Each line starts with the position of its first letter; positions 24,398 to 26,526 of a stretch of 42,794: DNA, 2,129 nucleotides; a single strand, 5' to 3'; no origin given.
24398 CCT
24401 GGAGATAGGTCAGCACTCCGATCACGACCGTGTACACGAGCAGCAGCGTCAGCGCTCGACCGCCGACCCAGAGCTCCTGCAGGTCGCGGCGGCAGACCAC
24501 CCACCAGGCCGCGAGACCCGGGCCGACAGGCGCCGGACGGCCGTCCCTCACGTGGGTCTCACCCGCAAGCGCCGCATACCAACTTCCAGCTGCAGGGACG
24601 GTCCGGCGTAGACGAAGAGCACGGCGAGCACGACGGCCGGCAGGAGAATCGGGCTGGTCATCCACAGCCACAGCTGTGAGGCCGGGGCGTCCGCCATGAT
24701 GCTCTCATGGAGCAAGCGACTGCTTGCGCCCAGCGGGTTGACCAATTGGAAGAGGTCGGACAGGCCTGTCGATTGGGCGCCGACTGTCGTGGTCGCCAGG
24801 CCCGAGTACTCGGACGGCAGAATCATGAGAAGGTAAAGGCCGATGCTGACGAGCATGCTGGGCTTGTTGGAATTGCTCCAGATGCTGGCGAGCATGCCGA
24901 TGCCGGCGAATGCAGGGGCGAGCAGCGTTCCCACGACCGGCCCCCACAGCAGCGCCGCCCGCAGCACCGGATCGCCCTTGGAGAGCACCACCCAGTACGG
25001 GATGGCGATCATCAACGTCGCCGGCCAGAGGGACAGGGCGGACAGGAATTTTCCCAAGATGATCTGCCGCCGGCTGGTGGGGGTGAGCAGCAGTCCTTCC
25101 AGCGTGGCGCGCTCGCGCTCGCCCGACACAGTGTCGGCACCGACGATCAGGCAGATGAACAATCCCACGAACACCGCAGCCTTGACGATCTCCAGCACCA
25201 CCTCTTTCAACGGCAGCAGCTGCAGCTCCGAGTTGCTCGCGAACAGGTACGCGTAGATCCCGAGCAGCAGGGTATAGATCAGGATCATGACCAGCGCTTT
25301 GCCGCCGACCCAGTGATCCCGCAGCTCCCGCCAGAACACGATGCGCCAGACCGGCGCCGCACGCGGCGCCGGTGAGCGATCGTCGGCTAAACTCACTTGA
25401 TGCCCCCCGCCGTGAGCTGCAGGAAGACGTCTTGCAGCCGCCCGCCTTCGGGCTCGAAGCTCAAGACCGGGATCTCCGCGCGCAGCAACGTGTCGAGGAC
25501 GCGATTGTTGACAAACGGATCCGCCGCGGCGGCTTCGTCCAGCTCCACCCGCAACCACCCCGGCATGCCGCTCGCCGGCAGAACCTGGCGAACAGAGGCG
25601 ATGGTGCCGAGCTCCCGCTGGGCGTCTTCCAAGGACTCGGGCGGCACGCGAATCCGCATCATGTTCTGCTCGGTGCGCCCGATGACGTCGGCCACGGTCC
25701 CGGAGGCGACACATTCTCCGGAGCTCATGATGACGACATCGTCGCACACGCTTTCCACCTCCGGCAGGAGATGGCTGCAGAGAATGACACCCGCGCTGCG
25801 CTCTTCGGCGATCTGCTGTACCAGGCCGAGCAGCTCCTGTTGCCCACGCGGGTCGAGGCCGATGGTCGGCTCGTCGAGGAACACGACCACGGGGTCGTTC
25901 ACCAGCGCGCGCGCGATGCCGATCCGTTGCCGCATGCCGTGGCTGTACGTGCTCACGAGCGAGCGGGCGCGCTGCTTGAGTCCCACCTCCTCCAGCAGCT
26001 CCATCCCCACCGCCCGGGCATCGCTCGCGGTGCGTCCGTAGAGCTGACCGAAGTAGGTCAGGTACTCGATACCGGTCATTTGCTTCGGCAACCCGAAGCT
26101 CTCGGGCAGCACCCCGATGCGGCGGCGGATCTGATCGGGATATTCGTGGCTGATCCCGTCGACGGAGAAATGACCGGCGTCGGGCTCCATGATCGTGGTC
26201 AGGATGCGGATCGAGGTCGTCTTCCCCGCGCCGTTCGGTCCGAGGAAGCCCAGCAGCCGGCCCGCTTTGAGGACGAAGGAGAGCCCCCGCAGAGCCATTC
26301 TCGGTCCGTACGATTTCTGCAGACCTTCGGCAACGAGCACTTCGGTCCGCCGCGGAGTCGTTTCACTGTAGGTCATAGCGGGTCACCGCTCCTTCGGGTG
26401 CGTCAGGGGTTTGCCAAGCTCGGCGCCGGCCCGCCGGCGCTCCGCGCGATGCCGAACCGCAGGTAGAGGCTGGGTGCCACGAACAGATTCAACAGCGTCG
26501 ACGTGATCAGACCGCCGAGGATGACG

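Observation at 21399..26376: One ATPase gene followed by four homologous ABC-2 membrane modules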

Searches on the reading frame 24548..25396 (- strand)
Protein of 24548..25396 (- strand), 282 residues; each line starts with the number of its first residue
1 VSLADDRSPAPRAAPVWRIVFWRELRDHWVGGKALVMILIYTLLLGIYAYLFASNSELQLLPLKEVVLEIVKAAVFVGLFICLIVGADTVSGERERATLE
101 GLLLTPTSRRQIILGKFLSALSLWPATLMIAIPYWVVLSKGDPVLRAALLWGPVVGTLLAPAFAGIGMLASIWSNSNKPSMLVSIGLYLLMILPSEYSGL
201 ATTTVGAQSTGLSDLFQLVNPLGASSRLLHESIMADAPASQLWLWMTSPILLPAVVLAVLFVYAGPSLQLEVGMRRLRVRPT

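Call 5: search_protein_families(library=pfam, proteins=[window:24548-25396:-], max_evalue=0.1)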
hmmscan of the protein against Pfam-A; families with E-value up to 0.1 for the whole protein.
window:24548-25396:- (282 aa): 4 families
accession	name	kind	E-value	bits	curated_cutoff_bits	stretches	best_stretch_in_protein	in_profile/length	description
PF12679.13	ABC2_membrane_2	-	4.5e-20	72.5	27.2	1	20-263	3-273/283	ABC-2 family transporter protein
PF12698.13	ABC2_membrane_3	-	1.6e-05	24.6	31.6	1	73-260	167-345/347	ABC-2 family transporter protein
PF13346.12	ABC2_membrane_5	-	9.8e-05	22.4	25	1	37-220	15-184/205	ABC-2 family transporter protein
PF12730.13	ABC2_membrane_4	-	0.00023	21.6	27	1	35-192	15-176/179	ABC-2 family transporter protein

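Call 6: search_protein_families(library=ncbifam, proteins=[window:24548-25396:-], max_evalue=0.1)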
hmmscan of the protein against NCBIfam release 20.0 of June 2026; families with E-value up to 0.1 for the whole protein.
window:24548-25396:- (282 aa): 4 families
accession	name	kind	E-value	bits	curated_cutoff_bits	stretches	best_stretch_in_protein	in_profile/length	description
TIGR03518.1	ABC_perm_GldF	equivalog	1.9e-12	47.7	288.5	1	20-214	4-199/240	gliding motility-associated ABC transporter permease subunit GldF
NF041647.1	ABC_perm_CPBP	equivalog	4.2e-09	35.7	435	1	86-122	209-245/636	ABC transporter permease subunit/CPBP intramembrane protease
NF033858.1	ABC2_perm_RbbA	equivalog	0.0073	14.2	1050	1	79-205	725-847/909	ribosome-associated ATPase/putative transporter RbbA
NF038293.1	permease_SagH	equivalog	0.029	13.2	450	1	82-121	192-231/370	SagH family ABC transporter permease subunit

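Call 24: find_homologous_proteins(query=window:24548-25396:-, max_evalue=1e-20)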
Query window:24548-25396:- (282 aa): 1071 proteins with E <= 1e-20 among 8000 candidates; the best 120 are listed.
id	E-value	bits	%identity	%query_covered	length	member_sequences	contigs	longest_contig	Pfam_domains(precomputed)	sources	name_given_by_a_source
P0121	7.0e-174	595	100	100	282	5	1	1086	PF12679.14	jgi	-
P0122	3.6e-170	583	97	100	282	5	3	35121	PF12679.14,PF01061.30,PF12698.14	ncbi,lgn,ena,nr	ncbi:MAG TPA: ABC transporter permease subunit [Gemmatimonadales bacterium]|nr:ABC transporter perme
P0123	4.0e-160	550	92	99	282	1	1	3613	PF12679.14,PF01061.30,PF12698.14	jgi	-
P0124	1.0e-141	489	81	99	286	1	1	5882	PF12679.14,PF01061.30,PF12698.14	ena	-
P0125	1.7e-138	479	81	95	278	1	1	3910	PF12679.14,PF12698.14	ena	-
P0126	2.1e-137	475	81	95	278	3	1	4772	PF12679.14,PF12698.14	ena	-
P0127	2.7e-135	468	77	100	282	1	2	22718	PF13346.13,PF12679.14,PF01061.30,PF12698.14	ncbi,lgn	-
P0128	3.2e-135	468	77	100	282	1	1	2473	PF13346.13,PF12679.14,PF01061.30,PF12698.14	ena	-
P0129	8.4e-135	467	76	100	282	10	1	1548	PF12679.14,PF01061.30,PF12698.14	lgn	-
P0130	1.2e-134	466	76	99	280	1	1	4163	PF12679.14,PF12698.14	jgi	jgi:ABC-2 type transport system permease protein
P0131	2.9e-134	465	76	99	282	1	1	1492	PF12679.14,PF01061.30,PF12698.14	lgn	-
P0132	1.6e-133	462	79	96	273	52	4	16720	PF13346.13,PF12679.14,PF01061.30,PF12698.14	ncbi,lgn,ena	-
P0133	3.3e-133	461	76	100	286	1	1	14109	PF12679.14,PF01061.30,PF12698.14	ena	-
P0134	4.9e-133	461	77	96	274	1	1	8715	PF13346.13,PF12679.14,PF01061.30,PF12698.14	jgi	jgi:ABC-type transport system involved in multi-copper enzyme maturation permease subunit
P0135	1.6e-132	459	77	96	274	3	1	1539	PF13346.13,PF12679.14,PF01061.30,PF12698.14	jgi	jgi:ABC-type transport system involved in multi-copper enzyme maturation permease subunit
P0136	4.5e-132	458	57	93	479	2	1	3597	PF12679.14,PF12730.14,PF12698.14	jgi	jgi:ABC-type transport system involved in multi-copper enzyme maturation permease subunit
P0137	5.1e-132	457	75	99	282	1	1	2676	PF12679.14,PF01061.30,PF12698.14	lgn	-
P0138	7.7e-132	457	74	99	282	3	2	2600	PF13346.13,PF12679.14,PF01061.30,PF12698.14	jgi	jgi:ABC-2 type transport system permease protein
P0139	1.4e-131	456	78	95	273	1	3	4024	PF12679.14,PF01061.30,PF12698.14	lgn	-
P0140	3.2e-131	455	76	100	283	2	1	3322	PF12679.14,PF01061.30,PF12730.14,PF12698.14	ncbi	-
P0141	3.6e-131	455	77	95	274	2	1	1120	PF12679.14,PF01061.30,PF12698.14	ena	-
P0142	6.9e-131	454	75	100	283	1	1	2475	PF12679.14,PF01061.30,PF12730.14,PF12698.14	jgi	jgi:ABC-2 type transport system permease protein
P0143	9.0e-131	453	75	100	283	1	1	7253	PF12679.14,PF01061.30,PF12730.14,PF12698.14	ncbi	-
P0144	1.7e-130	453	74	99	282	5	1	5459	PF13346.13,PF12679.14,PF01061.30,PF12698.14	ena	-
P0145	1.2e-129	450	73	99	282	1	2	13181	PF12679.14,PF01061.30,PF12698.14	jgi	jgi:ABC-2 type transport system permease protein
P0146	1.4e-129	449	76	96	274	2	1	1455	PF12679.14,PF01061.30,PF12698.14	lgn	-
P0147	1.8e-129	449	75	96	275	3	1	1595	PF12679.14,PF01061.30,PF12698.14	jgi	jgi:ABC-2 type transport system permease protein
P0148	9.6e-129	447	73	99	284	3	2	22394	PF12679.14,PF12698.14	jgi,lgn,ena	jgi:ABC-2 type transport system permease protein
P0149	2.0e-128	446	77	95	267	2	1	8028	PF12679.14,PF01061.30,PF12698.14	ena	-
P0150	2.2e-128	446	75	96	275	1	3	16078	PF12679.14,PF01061.30,PF12698.14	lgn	-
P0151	3.9e-128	445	76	95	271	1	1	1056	PF12679.14,PF01061.30,PF12698.14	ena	-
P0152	5.0e-128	444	75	96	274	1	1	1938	PF13346.13,PF12679.14,PF01061.30,PF12730.14,PF12698.14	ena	-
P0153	6.9e-128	444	76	95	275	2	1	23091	PF12679.14,PF01061.30,PF12698.14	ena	-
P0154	4.0e-127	441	75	96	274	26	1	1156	PF12679.14,PF01061.30,PF12698.14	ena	-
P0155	4.4e-127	441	75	99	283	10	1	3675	PF12679.14,PF01061.30,PF12730.14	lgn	-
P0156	2.0e-126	439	73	99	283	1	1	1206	PF13346.13,PF12679.14,PF01061.30,PF12698.14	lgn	-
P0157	3.1e-126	439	74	95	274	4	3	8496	PF13346.13,PF12679.14,PF01061.30,PF12698.14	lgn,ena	-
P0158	5.4e-126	438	75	95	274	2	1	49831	PF13346.13,PF12679.14,PF12698.14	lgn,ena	-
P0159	8.6e-125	434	74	96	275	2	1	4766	PF13346.13,PF12679.14,PF01061.30,PF12698.14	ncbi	-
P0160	5.2e-124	431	72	95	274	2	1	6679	PF13346.13,PF12679.14,PF01061.30,PF12698.14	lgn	-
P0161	1.5e-123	430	72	98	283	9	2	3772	PF12679.14,PF01061.30,PF12698.14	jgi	jgi:ABC-type Na+ efflux pump permease subunit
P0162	2.0e-123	429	72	99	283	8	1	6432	PF12679.14,PF01061.30,PF12730.14,PF12698.14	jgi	-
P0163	2.7e-123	429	73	100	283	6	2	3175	PF13346.13,PF12679.14,PF01061.30,PF12730.14,PF12698.14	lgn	-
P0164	5.4e-123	428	71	99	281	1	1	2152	PF13346.13,PF12679.14,PF01061.30,PF12698.14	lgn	-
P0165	3.5e-122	425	73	95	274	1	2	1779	PF12679.14,PF01061.30,PF12698.14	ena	-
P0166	8.4e-122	424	72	99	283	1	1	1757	PF12679.14,PF01061.30,PF12698.14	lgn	-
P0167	3.4e-116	406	71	96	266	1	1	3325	PF12679.14,PF01061.30,PF12698.14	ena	-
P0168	5.6e-114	398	67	97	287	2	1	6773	PF12679.14,PF01061.30,PF12698.14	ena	-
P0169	1.9e-111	390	66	99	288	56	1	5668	PF12679.14,PF01061.30,PF12698.14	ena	-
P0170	1.4e-110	387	71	95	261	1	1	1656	PF12679.14,PF01061.30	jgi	jgi:ABC-type Na+ efflux pump permease subunit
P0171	2.0e-101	357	64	94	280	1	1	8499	PF12679.14,PF01061.30,PF12698.14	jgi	jgi:hypothetical protein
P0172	5.2e-101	356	64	94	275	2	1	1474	PF12679.14,PF01061.30,PF12698.14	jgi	-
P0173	6.8e-101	355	63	97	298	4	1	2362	PF12679.14,PF01061.30,PF12698.14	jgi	jgi:ABC-2 type transport system permease protein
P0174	1.0e-99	352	62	96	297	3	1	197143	PF12679.14,PF01061.30,PF12698.14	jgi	-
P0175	4.8e-99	349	60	98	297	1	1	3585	PF12679.14,PF01061.30,PF12698.14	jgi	jgi:ABC-2 type transport system permease protein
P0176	4.0e-97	343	62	95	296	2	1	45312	PF12679.14,PF01061.30,PF12698.14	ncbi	-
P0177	5.1e-97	343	61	97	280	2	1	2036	PF13346.13,PF12679.14,PF01061.30,PF12698.14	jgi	jgi:ABC-type transport system involved in cytochrome c biogenesis permease component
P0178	9.3e-97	342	60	98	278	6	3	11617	PF13346.13,PF12679.14,PF01061.30,PF12730.14,PF12698.14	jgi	-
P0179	1.0e-95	338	61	96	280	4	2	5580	PF12679.14,PF01061.30,PF12698.14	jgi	-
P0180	1.6e-95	338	60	96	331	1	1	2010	PF12679.14,PF12698.14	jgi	jgi:ABC-2 type transport system permease protein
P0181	4.2e-95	336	60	100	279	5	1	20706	PF13346.13,PF12679.14,PF01061.30,PF12698.14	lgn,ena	-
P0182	1.2e-94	335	77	73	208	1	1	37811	PF12679.14,PF01061.30,PF12730.14,PF12698.14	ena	-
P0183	6.8e-93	329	60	94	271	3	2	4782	PF13346.13,PF12679.14,PF01061.30,PF12698.14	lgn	-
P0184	8.3e-93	329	61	92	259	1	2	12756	PF12679.14,PF01061.30,PF12698.14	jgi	jgi:ABC-2 type transport system permease protein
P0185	1.0e-92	329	60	96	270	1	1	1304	PF12679.14,PF01061.30,PF12698.14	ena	-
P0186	2.3e-92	327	60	94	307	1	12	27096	PF12679.14,PF01061.30,PF12698.14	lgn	-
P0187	1.7e-91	325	58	95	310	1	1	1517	PF12679.14,PF01061.30,PF12698.14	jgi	-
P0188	4.2e-90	320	64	88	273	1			PF13346.13,PF12679.14,PF01061.30,PF12730.14,PF12698.14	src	-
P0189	2.0e-87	311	57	93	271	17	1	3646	PF13346.13,PF12679.14,PF01061.30,PF12698.14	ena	-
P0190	3.9e-87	310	56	95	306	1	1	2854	PF12679.14,PF01061.30,PF12698.14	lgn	-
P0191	1.1e-86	309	58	90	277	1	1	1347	PF12679.14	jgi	jgi:ABC-2 type transport system permease protein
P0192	1.4e-86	308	56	97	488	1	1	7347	PF12679.14,PF12698.14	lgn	-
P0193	1.7e-86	308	61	86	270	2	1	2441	PF12679.14,PF12698.14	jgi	jgi:ABC-2 type transport system permease protein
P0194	6.8e-86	306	56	95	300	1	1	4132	PF12679.14,PF12698.14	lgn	-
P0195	7.6e-86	306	55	94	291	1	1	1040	PF12679.14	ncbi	-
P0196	4.9e-85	303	54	96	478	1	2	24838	PF12679.14,PF12698.14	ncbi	-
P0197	1.1e-84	302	55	95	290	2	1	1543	PF12679.14,PF12698.14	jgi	-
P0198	1.2e-84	302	55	95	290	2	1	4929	PF12679.14,PF12730.14,PF12698.14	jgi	-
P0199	6.3e-84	300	53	95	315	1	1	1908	PF12679.14,PF01061.30,PF12698.14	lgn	-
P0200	6.9e-84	300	52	97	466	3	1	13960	PF13346.13,PF12679.14,PF12698.14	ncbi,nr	ncbi:MAG TPA: ABC transporter permease subunit [Gemmatimonadales bacterium]|nr:ABC transporter perme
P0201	1.8e-83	298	57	91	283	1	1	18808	PF12679.14,PF01061.30,PF12698.14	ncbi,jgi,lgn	jgi:ABC-type Na+ efflux pump permease subunit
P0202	2.2e-83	298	53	94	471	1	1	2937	PF12679.14,PF12698.14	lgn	-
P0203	1.0e-82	296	54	98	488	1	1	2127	PF12679.14,PF12698.14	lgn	-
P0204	1.5e-82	295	54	97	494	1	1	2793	PF13346.13,PF12679.14,PF01061.30,PF12698.14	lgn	-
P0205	2.0e-82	295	52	94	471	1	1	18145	PF12679.14,PF12698.14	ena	-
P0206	3.6e-82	294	51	97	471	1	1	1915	PF13346.13,PF12679.14,PF12698.14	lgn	-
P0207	3.8e-82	294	53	97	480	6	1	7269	PF12679.14,PF12698.14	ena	-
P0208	4.4e-82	294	52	97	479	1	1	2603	PF12679.14,PF12698.14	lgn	-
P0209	5.8e-82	293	53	96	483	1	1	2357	PF12679.14,PF12698.14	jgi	jgi:ABC-type transport system involved in multi-copper enzyme maturation permease subunit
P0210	7.3e-82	293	50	98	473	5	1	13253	PF12679.14,PF12698.14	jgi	jgi:ABC-type transport system involved in cytochrome c biogenesis permease component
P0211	1.5e-81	292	53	97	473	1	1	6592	PF12679.14,PF12698.14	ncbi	-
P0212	1.8e-81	292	52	95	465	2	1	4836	PF12679.14,PF12698.14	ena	-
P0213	2.0e-81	292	53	97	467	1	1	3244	PF12679.14,PF01061.30,PF12730.14,PF12698.14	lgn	-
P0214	2.5e-81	291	53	95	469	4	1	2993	PF12679.14,PF12698.14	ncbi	-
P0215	4.1e-81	291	51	97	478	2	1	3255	PF13346.13,PF12679.14,PF12698.14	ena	-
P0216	4.6e-81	290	54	93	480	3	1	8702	PF12679.14,PF12698.14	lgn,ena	-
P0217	5.5e-81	290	53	95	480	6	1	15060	PF13346.13,PF12679.14,PF12698.14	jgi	jgi:ABC-2 type transport system permease protein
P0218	8.1e-81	290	51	96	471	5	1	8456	PF12679.14,PF12698.14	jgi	-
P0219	3.1e-80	288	50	97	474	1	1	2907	PF12679.14,PF12698.14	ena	-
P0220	4.9e-80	287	51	96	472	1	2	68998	PF12679.14,PF12698.14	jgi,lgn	-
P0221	5.2e-80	287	53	95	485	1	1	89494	PF12679.14,PF12730.14,PF12698.14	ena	-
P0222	5.8e-80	287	51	98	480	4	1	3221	PF13346.13,PF12679.14,PF12698.14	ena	-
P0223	6.3e-80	287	52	97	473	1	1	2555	PF12679.14,PF12698.14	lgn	-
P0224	6.5e-80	287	52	95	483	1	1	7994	PF13346.13,PF12679.14,PF12730.14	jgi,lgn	jgi:ABC-2 type transport system permease protein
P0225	7.5e-80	286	51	97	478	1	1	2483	PF12679.14,PF12698.14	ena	-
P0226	7.9e-80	286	51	99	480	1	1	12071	PF12679.14,PF12698.14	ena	-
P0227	8.4e-80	286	53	93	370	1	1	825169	PF13346.13,PF12679.14,PF12698.14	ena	-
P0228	1.0e-79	286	54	93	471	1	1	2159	PF12679.14,PF01061.30,PF12730.14,PF12698.14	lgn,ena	-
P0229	1.0e-79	286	51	96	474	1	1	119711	PF13346.13,PF12679.14,PF12698.14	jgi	jgi:ABC-2 type transport system permease protein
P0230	1.0e-79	286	52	93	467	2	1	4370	PF12679.14,PF12698.14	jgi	-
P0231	1.5e-79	285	53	93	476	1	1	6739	PF12679.14,PF12698.14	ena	-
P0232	1.6e-79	285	54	92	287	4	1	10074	PF12679.14,PF01061.30,PF12730.14,PF12698.14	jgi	-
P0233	2.0e-79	285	51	96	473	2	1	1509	PF13346.13,PF12679.14,PF12698.14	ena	-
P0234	2.6e-79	285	51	95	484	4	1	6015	PF12679.14,PF12730.14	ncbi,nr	ncbi:MAG: hypothetical protein EHM89_01950 [Acidobacteria bacterium]|nr:MAG: hypothetical protein EH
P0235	2.7e-79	285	52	97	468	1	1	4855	PF12679.14,PF12698.14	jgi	jgi:ABC-2 type transport system permease protein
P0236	3.2e-79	284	53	92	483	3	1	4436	PF12679.14,PF12698.14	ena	-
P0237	4.2e-79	284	51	97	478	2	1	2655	PF12679.14,PF12698.14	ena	-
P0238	4.3e-79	284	52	95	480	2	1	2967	PF13346.13,PF12679.14,PF12698.14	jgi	-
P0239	5.2e-79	284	51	96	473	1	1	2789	PF12679.14,PF12698.14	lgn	-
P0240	5.4e-79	284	54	92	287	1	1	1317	PF12679.14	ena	-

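Call 72: find_encoding_contigs(protein=P0174, flank=8000, max_places=1)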
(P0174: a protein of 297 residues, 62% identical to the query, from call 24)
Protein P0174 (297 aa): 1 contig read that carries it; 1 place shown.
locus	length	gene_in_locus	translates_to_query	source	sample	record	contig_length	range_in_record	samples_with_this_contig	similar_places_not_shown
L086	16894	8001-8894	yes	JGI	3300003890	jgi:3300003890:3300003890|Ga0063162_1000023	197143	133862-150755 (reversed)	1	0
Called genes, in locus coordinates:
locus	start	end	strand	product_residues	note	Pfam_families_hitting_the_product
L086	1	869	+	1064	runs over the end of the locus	PF00873:ACR_tran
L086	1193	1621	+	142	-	-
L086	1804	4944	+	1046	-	PF00873:ACR_tran, PF03176:MMPL (weak), PF02355:SecD_SecF_C (faint)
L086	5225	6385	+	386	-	PF16930:Porin_5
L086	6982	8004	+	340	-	PF00005:ABC_tran, PF13304:AAA_21 (faint)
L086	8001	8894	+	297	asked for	PF01061:ABC2_membrane, PF12679:ABC2_membrane_2, PF12698:ABC2_membrane_3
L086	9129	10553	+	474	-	PF12679:ABC2_membrane_2, PF12698:ABC2_membrane_3 (weak)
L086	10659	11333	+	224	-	-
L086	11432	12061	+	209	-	-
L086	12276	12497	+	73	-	-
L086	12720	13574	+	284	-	-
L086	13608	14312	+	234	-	-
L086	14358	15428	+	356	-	PF00149:Metallophos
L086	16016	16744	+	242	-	PF00072:Response_reg, PF00486:Trans_reg_C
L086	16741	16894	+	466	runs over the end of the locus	PF00672:HAMP, PF00512:HisKA, PF02518:HATPase_c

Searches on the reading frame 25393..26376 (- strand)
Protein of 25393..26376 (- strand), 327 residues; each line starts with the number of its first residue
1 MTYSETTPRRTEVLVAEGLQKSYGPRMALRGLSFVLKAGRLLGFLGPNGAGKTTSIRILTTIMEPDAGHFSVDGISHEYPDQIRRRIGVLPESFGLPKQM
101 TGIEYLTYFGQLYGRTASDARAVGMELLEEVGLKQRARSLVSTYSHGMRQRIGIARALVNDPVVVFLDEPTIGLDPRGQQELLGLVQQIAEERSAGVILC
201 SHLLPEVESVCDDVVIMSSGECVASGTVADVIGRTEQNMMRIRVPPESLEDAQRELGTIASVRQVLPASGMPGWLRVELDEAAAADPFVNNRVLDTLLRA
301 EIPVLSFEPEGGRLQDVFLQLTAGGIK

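Call 5: search_protein_families(library=pfam, proteins=[window:25393-26376:-], max_evalue=0.1)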
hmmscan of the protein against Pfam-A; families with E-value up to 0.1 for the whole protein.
window:25393-26376:- (327 aa): 6 families
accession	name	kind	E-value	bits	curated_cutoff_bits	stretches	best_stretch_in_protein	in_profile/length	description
PF00005.33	ABC_tran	-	5.1e-27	95.6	25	1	29-171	1-136/137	ABC transporter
PF13304.12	AAA_21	-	1e-07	32.7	27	1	135-203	233-299/304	AAA domain, putative AbiEii toxin, Type IV TA system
PF13732.12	DrrA1-3_C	-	0.0077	17.4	27.4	1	226-321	1-80/81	ATP-binding protein DrrA1-3-like, C-terminal domain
PF13175.12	AAA_15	-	0.01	16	32.1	0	160-202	327-369/374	AAA ATPase domain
PF13604.12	AAA_30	-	0.039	14.1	27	1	40-75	19-52/191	AAA domain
PF13401.12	AAA_22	-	0.05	14.4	27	0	44-134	10-65/130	AAA domain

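Call 6: search_protein_families(library=ncbifam, proteins=[window:25393-26376:-], max_evalue=0.1)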
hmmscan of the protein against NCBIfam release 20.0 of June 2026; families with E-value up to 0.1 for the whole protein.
window:25393-26376:- (327 aa): 196 families (the best 25 are shown)
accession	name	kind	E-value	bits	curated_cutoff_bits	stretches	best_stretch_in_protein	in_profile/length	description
TIGR01188.1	drrA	subfamily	7.1e-68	229.1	312.45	1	21-322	1-301/302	daunorubicin resistance ABC transporter, ATP-binding protein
TIGR03522.1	GldA_ABC_ATP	equivalog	1.5e-54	185.5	402.6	1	17-265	6-253/301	gliding motility-associated ABC transporter ATP-binding subunit GldA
TIGR03864.1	PQQ_ABC_ATP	hypoth_equivalog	8.3e-47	159.6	302.25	1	14-237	2-225/236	ABC transporter, ATP-binding subunit, PQQ-dependent alcohol dehydrogenase system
NF010060.0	PRK13537.1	equivalog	3.8e-45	154.1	521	1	9-233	11-235/314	nodulation factor ABC transporter ATP-binding protein NodI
NF010059.0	PRK13536.1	equivalog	4.2e-41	140.8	549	1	17-232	47-262/342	nodulation factor ABC transporter ATP-binding protein NodI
TIGR03740.1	galliderm_ABC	subfamily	1.1e-40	139.8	309.75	1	15-223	2-203/223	lantibiotic protection ABC transporter ATP-binding subunit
TIGR01288.1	nodI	equivalog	3.3e-37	128.1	424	1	18-232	9-223/303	nodulation factor ABC transporter ATP-binding protein NodI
NF033858.1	ABC2_perm_RbbA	equivalog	1.4e-36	125.8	1050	1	9-238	262-491/909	ribosome-associated ATPase/putative transporter RbbA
TIGR04406.1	LPS_export_lptB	equivalog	1.7e-36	125.7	240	1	14-236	2-227/239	LPS export ABC transporter ATP-binding protein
TIGR03873.1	F420-0_ABC_ATP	hypoth_equivalog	1.9e-33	115.8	372.4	1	16-234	4-227/256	putative F420-0 ABC transporter ATP-binding protein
TIGR04521.1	ECF_ATPase_2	equivalog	2e-33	115.7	330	1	26-244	18-244/279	energy-coupling factor transporter ATPase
TIGR01186.1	proV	subfamily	4e-33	115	326.6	1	24-241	4-227/363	betaine/proline/choline family ABC transporter ATP-binding protein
NF010068.0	PRK13548.1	equivalog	9.1e-33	113.4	261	1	11-234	3-233/261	heme ABC transporter ATP-binding protein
TIGR00968.1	3a0106s01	subfamily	2.1e-31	109.3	342.75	1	17-233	4-220/237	sulfate ABC transporter ATP-binding protein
NF008409.0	PRK11231.1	equivalog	6.3e-31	107.7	375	1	14-233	3-227/255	Fe(3+) dicitrate ABC transporter ATP-binding protein FecE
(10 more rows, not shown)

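Call 36: search_solved_structures(query=window:25393-26376:-, max_evalue=1e-30)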
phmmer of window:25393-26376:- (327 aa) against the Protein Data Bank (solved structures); distinct sequences matched with E-value up to 1e-30: 27.
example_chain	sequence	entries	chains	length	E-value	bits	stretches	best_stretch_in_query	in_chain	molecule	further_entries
7lkp_A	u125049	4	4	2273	1.3e-54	188.9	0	26-228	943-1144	Retinal-specific phospholipid-transporting ATPase ABCA4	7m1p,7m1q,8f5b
7e7i_A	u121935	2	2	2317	1.4e-54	188.8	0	26-228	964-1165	Retinal-specific phospholipid-transporting ATPase ABCA4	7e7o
7w01_A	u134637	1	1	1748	6.4e-54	186.6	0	18-255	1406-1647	Phospholipid-transporting ATPase ABCA3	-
7lkz_A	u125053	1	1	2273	9e-54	186.2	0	26-228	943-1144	Retinal-specific phospholipid-transporting ATPase ABCA4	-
7e7q_A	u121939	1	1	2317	9.5e-54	186.1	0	26-228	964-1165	Retinal-specific phospholipid-transporting ATPase ABCA4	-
8edw_A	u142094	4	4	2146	4.2e-53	184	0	11-248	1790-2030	Phospholipid-transporting ATPase ABCA7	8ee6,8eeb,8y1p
7w02_A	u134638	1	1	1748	4.4e-53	183.9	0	18-255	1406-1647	Phospholipid-transporting ATPase ABCA3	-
8eop_A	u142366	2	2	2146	2.7e-52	181.3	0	11-248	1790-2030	Phospholipid-transporting ATPase ABCA7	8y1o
7tbz_A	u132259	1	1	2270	9.1e-50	173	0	19-226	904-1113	ATP-binding cassette, sub-family A (ABC1), member 1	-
7tby_A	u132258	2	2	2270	9.1e-50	173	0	19-226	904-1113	ATP-binding cassette, sub-family A (ABC1), member 1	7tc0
7tdt_A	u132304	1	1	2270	9.1e-50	173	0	19-226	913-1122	Phospholipid-transporting ATPase ABCA1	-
5xjy_A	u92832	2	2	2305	9.5e-50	172.9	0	19-226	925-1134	ATP-binding cassette sub-family A member 1 | Phospholipid-transporting ATPase ABCA1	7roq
7tbw_A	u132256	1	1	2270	6.3e-49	170.3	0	19-226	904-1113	ATP-binding cassette, sub-family A (ABC1), member 1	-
4yer_A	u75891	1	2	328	3.5e-45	158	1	12-252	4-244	ABC transporter ATP-binding protein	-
1vpl_A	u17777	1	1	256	6.1e-44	153.9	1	14-235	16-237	ABC transporter, ATP-binding protein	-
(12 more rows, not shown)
